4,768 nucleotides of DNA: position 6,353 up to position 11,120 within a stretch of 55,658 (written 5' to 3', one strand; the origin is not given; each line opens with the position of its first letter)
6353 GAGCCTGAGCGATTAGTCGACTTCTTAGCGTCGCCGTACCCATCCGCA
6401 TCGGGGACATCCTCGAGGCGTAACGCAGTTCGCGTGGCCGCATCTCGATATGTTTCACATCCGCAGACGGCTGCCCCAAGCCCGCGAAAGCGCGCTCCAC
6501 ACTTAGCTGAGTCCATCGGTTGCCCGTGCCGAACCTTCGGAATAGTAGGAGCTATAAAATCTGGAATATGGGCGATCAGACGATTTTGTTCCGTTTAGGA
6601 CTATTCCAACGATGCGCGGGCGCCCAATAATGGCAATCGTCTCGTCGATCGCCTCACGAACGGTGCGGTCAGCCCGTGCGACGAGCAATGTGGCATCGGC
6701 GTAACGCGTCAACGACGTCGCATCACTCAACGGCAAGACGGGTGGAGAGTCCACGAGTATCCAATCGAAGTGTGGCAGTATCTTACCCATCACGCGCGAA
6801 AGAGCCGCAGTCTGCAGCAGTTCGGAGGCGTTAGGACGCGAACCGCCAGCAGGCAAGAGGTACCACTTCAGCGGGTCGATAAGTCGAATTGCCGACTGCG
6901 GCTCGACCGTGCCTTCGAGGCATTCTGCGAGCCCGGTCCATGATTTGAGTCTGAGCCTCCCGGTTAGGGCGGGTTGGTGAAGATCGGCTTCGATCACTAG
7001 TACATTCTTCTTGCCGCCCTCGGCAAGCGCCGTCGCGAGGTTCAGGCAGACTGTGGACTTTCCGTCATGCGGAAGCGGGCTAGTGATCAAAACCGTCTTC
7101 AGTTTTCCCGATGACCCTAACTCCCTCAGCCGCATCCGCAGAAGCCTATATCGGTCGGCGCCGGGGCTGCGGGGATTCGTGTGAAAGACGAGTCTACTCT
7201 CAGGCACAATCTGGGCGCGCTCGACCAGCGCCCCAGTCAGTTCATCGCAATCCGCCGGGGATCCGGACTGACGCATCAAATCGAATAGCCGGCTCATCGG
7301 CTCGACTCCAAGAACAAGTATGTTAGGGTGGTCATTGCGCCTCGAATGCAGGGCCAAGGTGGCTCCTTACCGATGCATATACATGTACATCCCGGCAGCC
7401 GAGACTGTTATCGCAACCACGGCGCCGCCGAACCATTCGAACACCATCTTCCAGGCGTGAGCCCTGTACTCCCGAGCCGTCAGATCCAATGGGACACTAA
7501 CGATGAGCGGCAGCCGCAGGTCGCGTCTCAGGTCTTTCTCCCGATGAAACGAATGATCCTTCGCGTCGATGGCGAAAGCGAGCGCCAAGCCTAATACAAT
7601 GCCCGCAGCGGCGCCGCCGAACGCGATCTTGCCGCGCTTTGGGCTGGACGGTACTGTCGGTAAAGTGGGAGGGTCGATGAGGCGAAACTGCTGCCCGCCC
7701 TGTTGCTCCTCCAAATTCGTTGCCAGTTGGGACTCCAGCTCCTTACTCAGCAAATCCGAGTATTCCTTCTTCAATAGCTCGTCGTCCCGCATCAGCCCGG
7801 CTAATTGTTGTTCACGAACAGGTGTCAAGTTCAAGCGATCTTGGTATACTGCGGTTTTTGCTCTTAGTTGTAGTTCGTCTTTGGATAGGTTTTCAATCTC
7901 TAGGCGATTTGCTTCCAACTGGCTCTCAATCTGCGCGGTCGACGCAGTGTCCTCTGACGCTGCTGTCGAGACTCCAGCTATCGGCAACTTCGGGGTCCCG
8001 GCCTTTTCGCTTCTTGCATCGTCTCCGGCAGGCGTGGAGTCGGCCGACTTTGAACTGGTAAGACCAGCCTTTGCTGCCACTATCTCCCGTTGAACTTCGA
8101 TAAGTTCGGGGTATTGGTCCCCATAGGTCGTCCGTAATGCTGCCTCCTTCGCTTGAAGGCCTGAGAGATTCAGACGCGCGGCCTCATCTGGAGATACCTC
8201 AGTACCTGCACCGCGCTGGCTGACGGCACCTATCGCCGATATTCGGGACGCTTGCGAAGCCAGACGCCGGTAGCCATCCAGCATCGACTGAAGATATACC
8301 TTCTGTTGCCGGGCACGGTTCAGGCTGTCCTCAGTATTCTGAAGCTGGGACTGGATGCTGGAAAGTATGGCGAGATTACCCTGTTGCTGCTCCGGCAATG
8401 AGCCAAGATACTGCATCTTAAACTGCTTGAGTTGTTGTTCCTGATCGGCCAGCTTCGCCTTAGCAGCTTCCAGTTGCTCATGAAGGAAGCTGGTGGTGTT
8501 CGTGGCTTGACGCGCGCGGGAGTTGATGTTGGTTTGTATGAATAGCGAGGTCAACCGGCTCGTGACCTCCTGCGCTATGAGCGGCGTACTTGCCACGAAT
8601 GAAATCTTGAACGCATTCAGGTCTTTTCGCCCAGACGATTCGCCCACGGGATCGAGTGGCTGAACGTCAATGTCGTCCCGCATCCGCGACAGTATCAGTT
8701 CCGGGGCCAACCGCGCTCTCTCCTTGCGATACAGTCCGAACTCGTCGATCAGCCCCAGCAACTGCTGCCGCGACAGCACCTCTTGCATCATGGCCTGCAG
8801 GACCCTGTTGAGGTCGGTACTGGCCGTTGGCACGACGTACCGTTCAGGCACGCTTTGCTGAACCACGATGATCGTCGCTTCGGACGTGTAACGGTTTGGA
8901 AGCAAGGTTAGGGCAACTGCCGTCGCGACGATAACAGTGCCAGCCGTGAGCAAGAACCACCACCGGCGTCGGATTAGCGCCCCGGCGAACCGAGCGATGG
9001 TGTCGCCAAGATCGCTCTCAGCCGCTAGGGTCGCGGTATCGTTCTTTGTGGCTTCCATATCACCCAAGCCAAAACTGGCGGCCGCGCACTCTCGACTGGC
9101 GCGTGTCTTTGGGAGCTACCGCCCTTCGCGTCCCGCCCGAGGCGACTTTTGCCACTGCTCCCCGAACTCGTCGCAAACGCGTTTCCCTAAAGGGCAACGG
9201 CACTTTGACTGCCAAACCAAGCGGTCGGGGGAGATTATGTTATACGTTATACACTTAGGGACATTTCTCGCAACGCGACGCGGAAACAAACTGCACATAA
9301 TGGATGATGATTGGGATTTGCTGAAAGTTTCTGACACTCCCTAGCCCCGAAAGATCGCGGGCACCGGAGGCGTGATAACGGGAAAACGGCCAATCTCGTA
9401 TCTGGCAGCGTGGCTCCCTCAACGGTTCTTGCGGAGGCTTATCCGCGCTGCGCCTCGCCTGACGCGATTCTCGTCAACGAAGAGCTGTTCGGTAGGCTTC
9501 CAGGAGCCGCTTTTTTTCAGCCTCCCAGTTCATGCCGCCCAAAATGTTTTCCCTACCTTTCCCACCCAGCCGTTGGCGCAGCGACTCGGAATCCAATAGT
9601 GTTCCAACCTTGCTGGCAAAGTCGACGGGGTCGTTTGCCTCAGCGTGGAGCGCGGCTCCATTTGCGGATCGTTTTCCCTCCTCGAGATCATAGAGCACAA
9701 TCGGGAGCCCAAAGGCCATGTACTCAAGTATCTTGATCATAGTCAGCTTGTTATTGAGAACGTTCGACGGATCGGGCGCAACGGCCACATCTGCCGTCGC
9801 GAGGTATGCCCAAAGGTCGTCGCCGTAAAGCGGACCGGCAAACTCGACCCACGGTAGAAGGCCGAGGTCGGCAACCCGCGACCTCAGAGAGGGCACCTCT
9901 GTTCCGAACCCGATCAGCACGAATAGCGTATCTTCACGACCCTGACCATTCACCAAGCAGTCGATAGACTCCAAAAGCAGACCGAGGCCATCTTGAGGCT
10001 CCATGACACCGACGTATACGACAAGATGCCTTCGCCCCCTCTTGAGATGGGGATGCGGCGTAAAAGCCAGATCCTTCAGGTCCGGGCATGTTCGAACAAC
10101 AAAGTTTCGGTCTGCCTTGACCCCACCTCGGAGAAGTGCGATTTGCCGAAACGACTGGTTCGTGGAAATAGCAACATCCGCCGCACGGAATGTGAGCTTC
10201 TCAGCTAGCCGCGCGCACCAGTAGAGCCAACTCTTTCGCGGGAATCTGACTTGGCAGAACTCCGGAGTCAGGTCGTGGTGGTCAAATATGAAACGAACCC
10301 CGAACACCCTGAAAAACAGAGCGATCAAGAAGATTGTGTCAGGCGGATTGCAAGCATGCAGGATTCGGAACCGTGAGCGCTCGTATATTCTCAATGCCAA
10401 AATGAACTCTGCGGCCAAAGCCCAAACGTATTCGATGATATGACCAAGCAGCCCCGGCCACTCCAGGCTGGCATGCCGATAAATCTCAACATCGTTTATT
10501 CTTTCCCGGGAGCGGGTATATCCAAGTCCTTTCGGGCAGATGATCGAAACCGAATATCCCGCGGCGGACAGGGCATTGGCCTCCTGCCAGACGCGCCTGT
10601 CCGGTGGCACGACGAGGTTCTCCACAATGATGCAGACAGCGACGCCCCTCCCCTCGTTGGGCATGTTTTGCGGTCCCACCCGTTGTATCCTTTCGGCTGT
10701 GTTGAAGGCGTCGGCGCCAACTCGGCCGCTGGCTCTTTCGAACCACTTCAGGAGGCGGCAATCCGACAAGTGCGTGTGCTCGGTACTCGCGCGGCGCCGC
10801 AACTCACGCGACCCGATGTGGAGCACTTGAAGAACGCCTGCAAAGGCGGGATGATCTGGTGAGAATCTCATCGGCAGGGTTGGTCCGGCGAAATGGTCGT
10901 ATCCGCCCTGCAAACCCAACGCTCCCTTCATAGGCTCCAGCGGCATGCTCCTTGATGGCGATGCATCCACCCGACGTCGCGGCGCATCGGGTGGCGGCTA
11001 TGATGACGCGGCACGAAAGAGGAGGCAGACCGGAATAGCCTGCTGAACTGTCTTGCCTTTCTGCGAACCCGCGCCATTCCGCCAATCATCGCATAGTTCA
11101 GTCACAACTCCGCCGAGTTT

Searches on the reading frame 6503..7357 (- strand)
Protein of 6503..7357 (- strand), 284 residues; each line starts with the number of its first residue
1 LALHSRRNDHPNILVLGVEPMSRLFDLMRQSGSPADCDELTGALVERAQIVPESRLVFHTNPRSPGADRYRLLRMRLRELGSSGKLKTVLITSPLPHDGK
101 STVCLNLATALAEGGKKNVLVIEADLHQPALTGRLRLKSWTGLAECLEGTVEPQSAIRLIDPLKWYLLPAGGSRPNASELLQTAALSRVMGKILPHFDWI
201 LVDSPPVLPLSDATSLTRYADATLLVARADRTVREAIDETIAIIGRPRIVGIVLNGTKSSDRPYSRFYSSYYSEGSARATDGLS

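Call 67: search_protein_families(library=pfam, proteins=[window:6503-7357:-], max_evalue=0.00001)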
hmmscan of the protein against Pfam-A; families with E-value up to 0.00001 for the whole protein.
window:6503-7357:- (284 aa): 2 families
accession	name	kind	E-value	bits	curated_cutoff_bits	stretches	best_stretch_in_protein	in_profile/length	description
PF13614.12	AAA_31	-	1.5e-08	35.3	27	1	99-233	14-153/177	AAA domain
PF01656.29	CbiA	-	8.9e-06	26.1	25.4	0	99-260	11-86/125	CobQ/CobB/MinD/ParA nucleotide binding domain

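Call 68: search_protein_families(library=ncbifam, proteins=[window:6503-7357:-], max_evalue=0.00001)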
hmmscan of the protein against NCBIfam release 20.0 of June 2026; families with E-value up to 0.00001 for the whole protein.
window:6503-7357:- (284 aa): 8 families
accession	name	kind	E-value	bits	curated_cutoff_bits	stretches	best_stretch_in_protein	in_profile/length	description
TIGR03018.1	pepcterm_TyrKin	hypoth_equivalog_domain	4.6e-35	120.8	230.65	1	57-255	2-207/207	XrtA-associated tyrosine autokinase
TIGR01007.1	eps_fam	subfamily_domain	4.1e-32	111.4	108.05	1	70-268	3-201/204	polysaccharide biosynthesis tyrosine autokinase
TIGR01005.1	eps_transp_fam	subfamily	7e-25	87.3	411.7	1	60-265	520-727/754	exopolysaccharide transport protein family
TIGR03029.1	EpsG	equivalog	5.1e-23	81.6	313.8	1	55-254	72-272/274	chain length determinant protein tyrosine kinase EpsG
NF008568.0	PRK11519.1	equivalog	2.1e-21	75.8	1068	1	54-266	494-707/720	tyrosine-protein kinase Wzc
NF007350.0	PRK09841.1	equivalog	2.6e-21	75.4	1248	1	73-272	518-719/726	tyrosine-protein kinase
TIGR01969.1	minD_arch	subfamily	3.1e-09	36.4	201.75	1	97-256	11-169/251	cell division ATPase MinD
TIGR01968.1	minD_bact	equivalog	5.7e-07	29.1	212.9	1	88-229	3-143/261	septum site-determining protein MinD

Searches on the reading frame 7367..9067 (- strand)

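Call 67: search_protein_families(library=pfam, proteins=[window:7367-9067:-], max_evalue=0.00001)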
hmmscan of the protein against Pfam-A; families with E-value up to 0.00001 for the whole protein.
window:7367-9067:- (566 aa): 1 family
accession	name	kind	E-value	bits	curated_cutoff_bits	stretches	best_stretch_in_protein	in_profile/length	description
PF02706.20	Wzz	-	1.2e-06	29.2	25.5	1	27-104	8-84/91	Chain length determinant protein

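Call 68: search_protein_families(library=ncbifam, proteins=[window:7367-9067:-], max_evalue=0.00001)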
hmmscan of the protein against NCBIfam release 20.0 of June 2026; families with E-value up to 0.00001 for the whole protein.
window:7367-9067:- (566 aa): 5 families
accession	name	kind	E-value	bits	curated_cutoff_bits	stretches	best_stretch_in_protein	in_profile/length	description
TIGR03007.1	pepcterm_ChnLen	equivalog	2.3e-70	237.2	278.85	1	24-560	3-494/498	XrtA system polysaccharide chain length determinant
TIGR01005.1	eps_transp_fam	subfamily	1.5e-09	36.6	411.7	1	376-528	328-480/754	exopolysaccharide transport protein family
TIGR03017.1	EpsF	equivalog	2.7e-09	36.3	422.75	0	148-219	129-200/444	chain length determinant protein EpsF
NF008568.0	PRK11519.1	equivalog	2.4e-08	32.7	1068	0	148-260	225-336/720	tyrosine-protein kinase Wzc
NF041864.1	EpsV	equivalog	9.7e-06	24.4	800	0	459-523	415-479/484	PCP family exopolysaccharide biosynthesis protein EpsV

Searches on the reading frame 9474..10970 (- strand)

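Call 67: search_protein_families(library=pfam, proteins=[window:9474-10970:-], max_evalue=0.00001)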
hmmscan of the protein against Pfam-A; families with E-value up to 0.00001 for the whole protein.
window:9474-10970:- (498 aa): 5 families
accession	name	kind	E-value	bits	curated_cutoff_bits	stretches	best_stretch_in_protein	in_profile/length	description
PF13692.12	Glyco_trans_1_4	-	1.4e-19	71.2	27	1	315-460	2-141/142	Glycosyl transferases group 1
PF00534.26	Glycos_transf_1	-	4.2e-16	59.4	26.4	1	308-474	9-171/172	Glycosyl transferases group 1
PF13579.12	Glyco_trans_4_4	-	1.2e-13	52.1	29.7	1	125-292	5-155/158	Glycosyl transferase 4-like domain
PF13439.12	Glyco_transf_4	-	6.4e-10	39.7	28.5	1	125-295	6-165/170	Glycosyltransferase Family 4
PF13524.12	Glyco_trans_1_2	-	9.4e-06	26.1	25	0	375-489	25-142/144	Glycosyl transferase-like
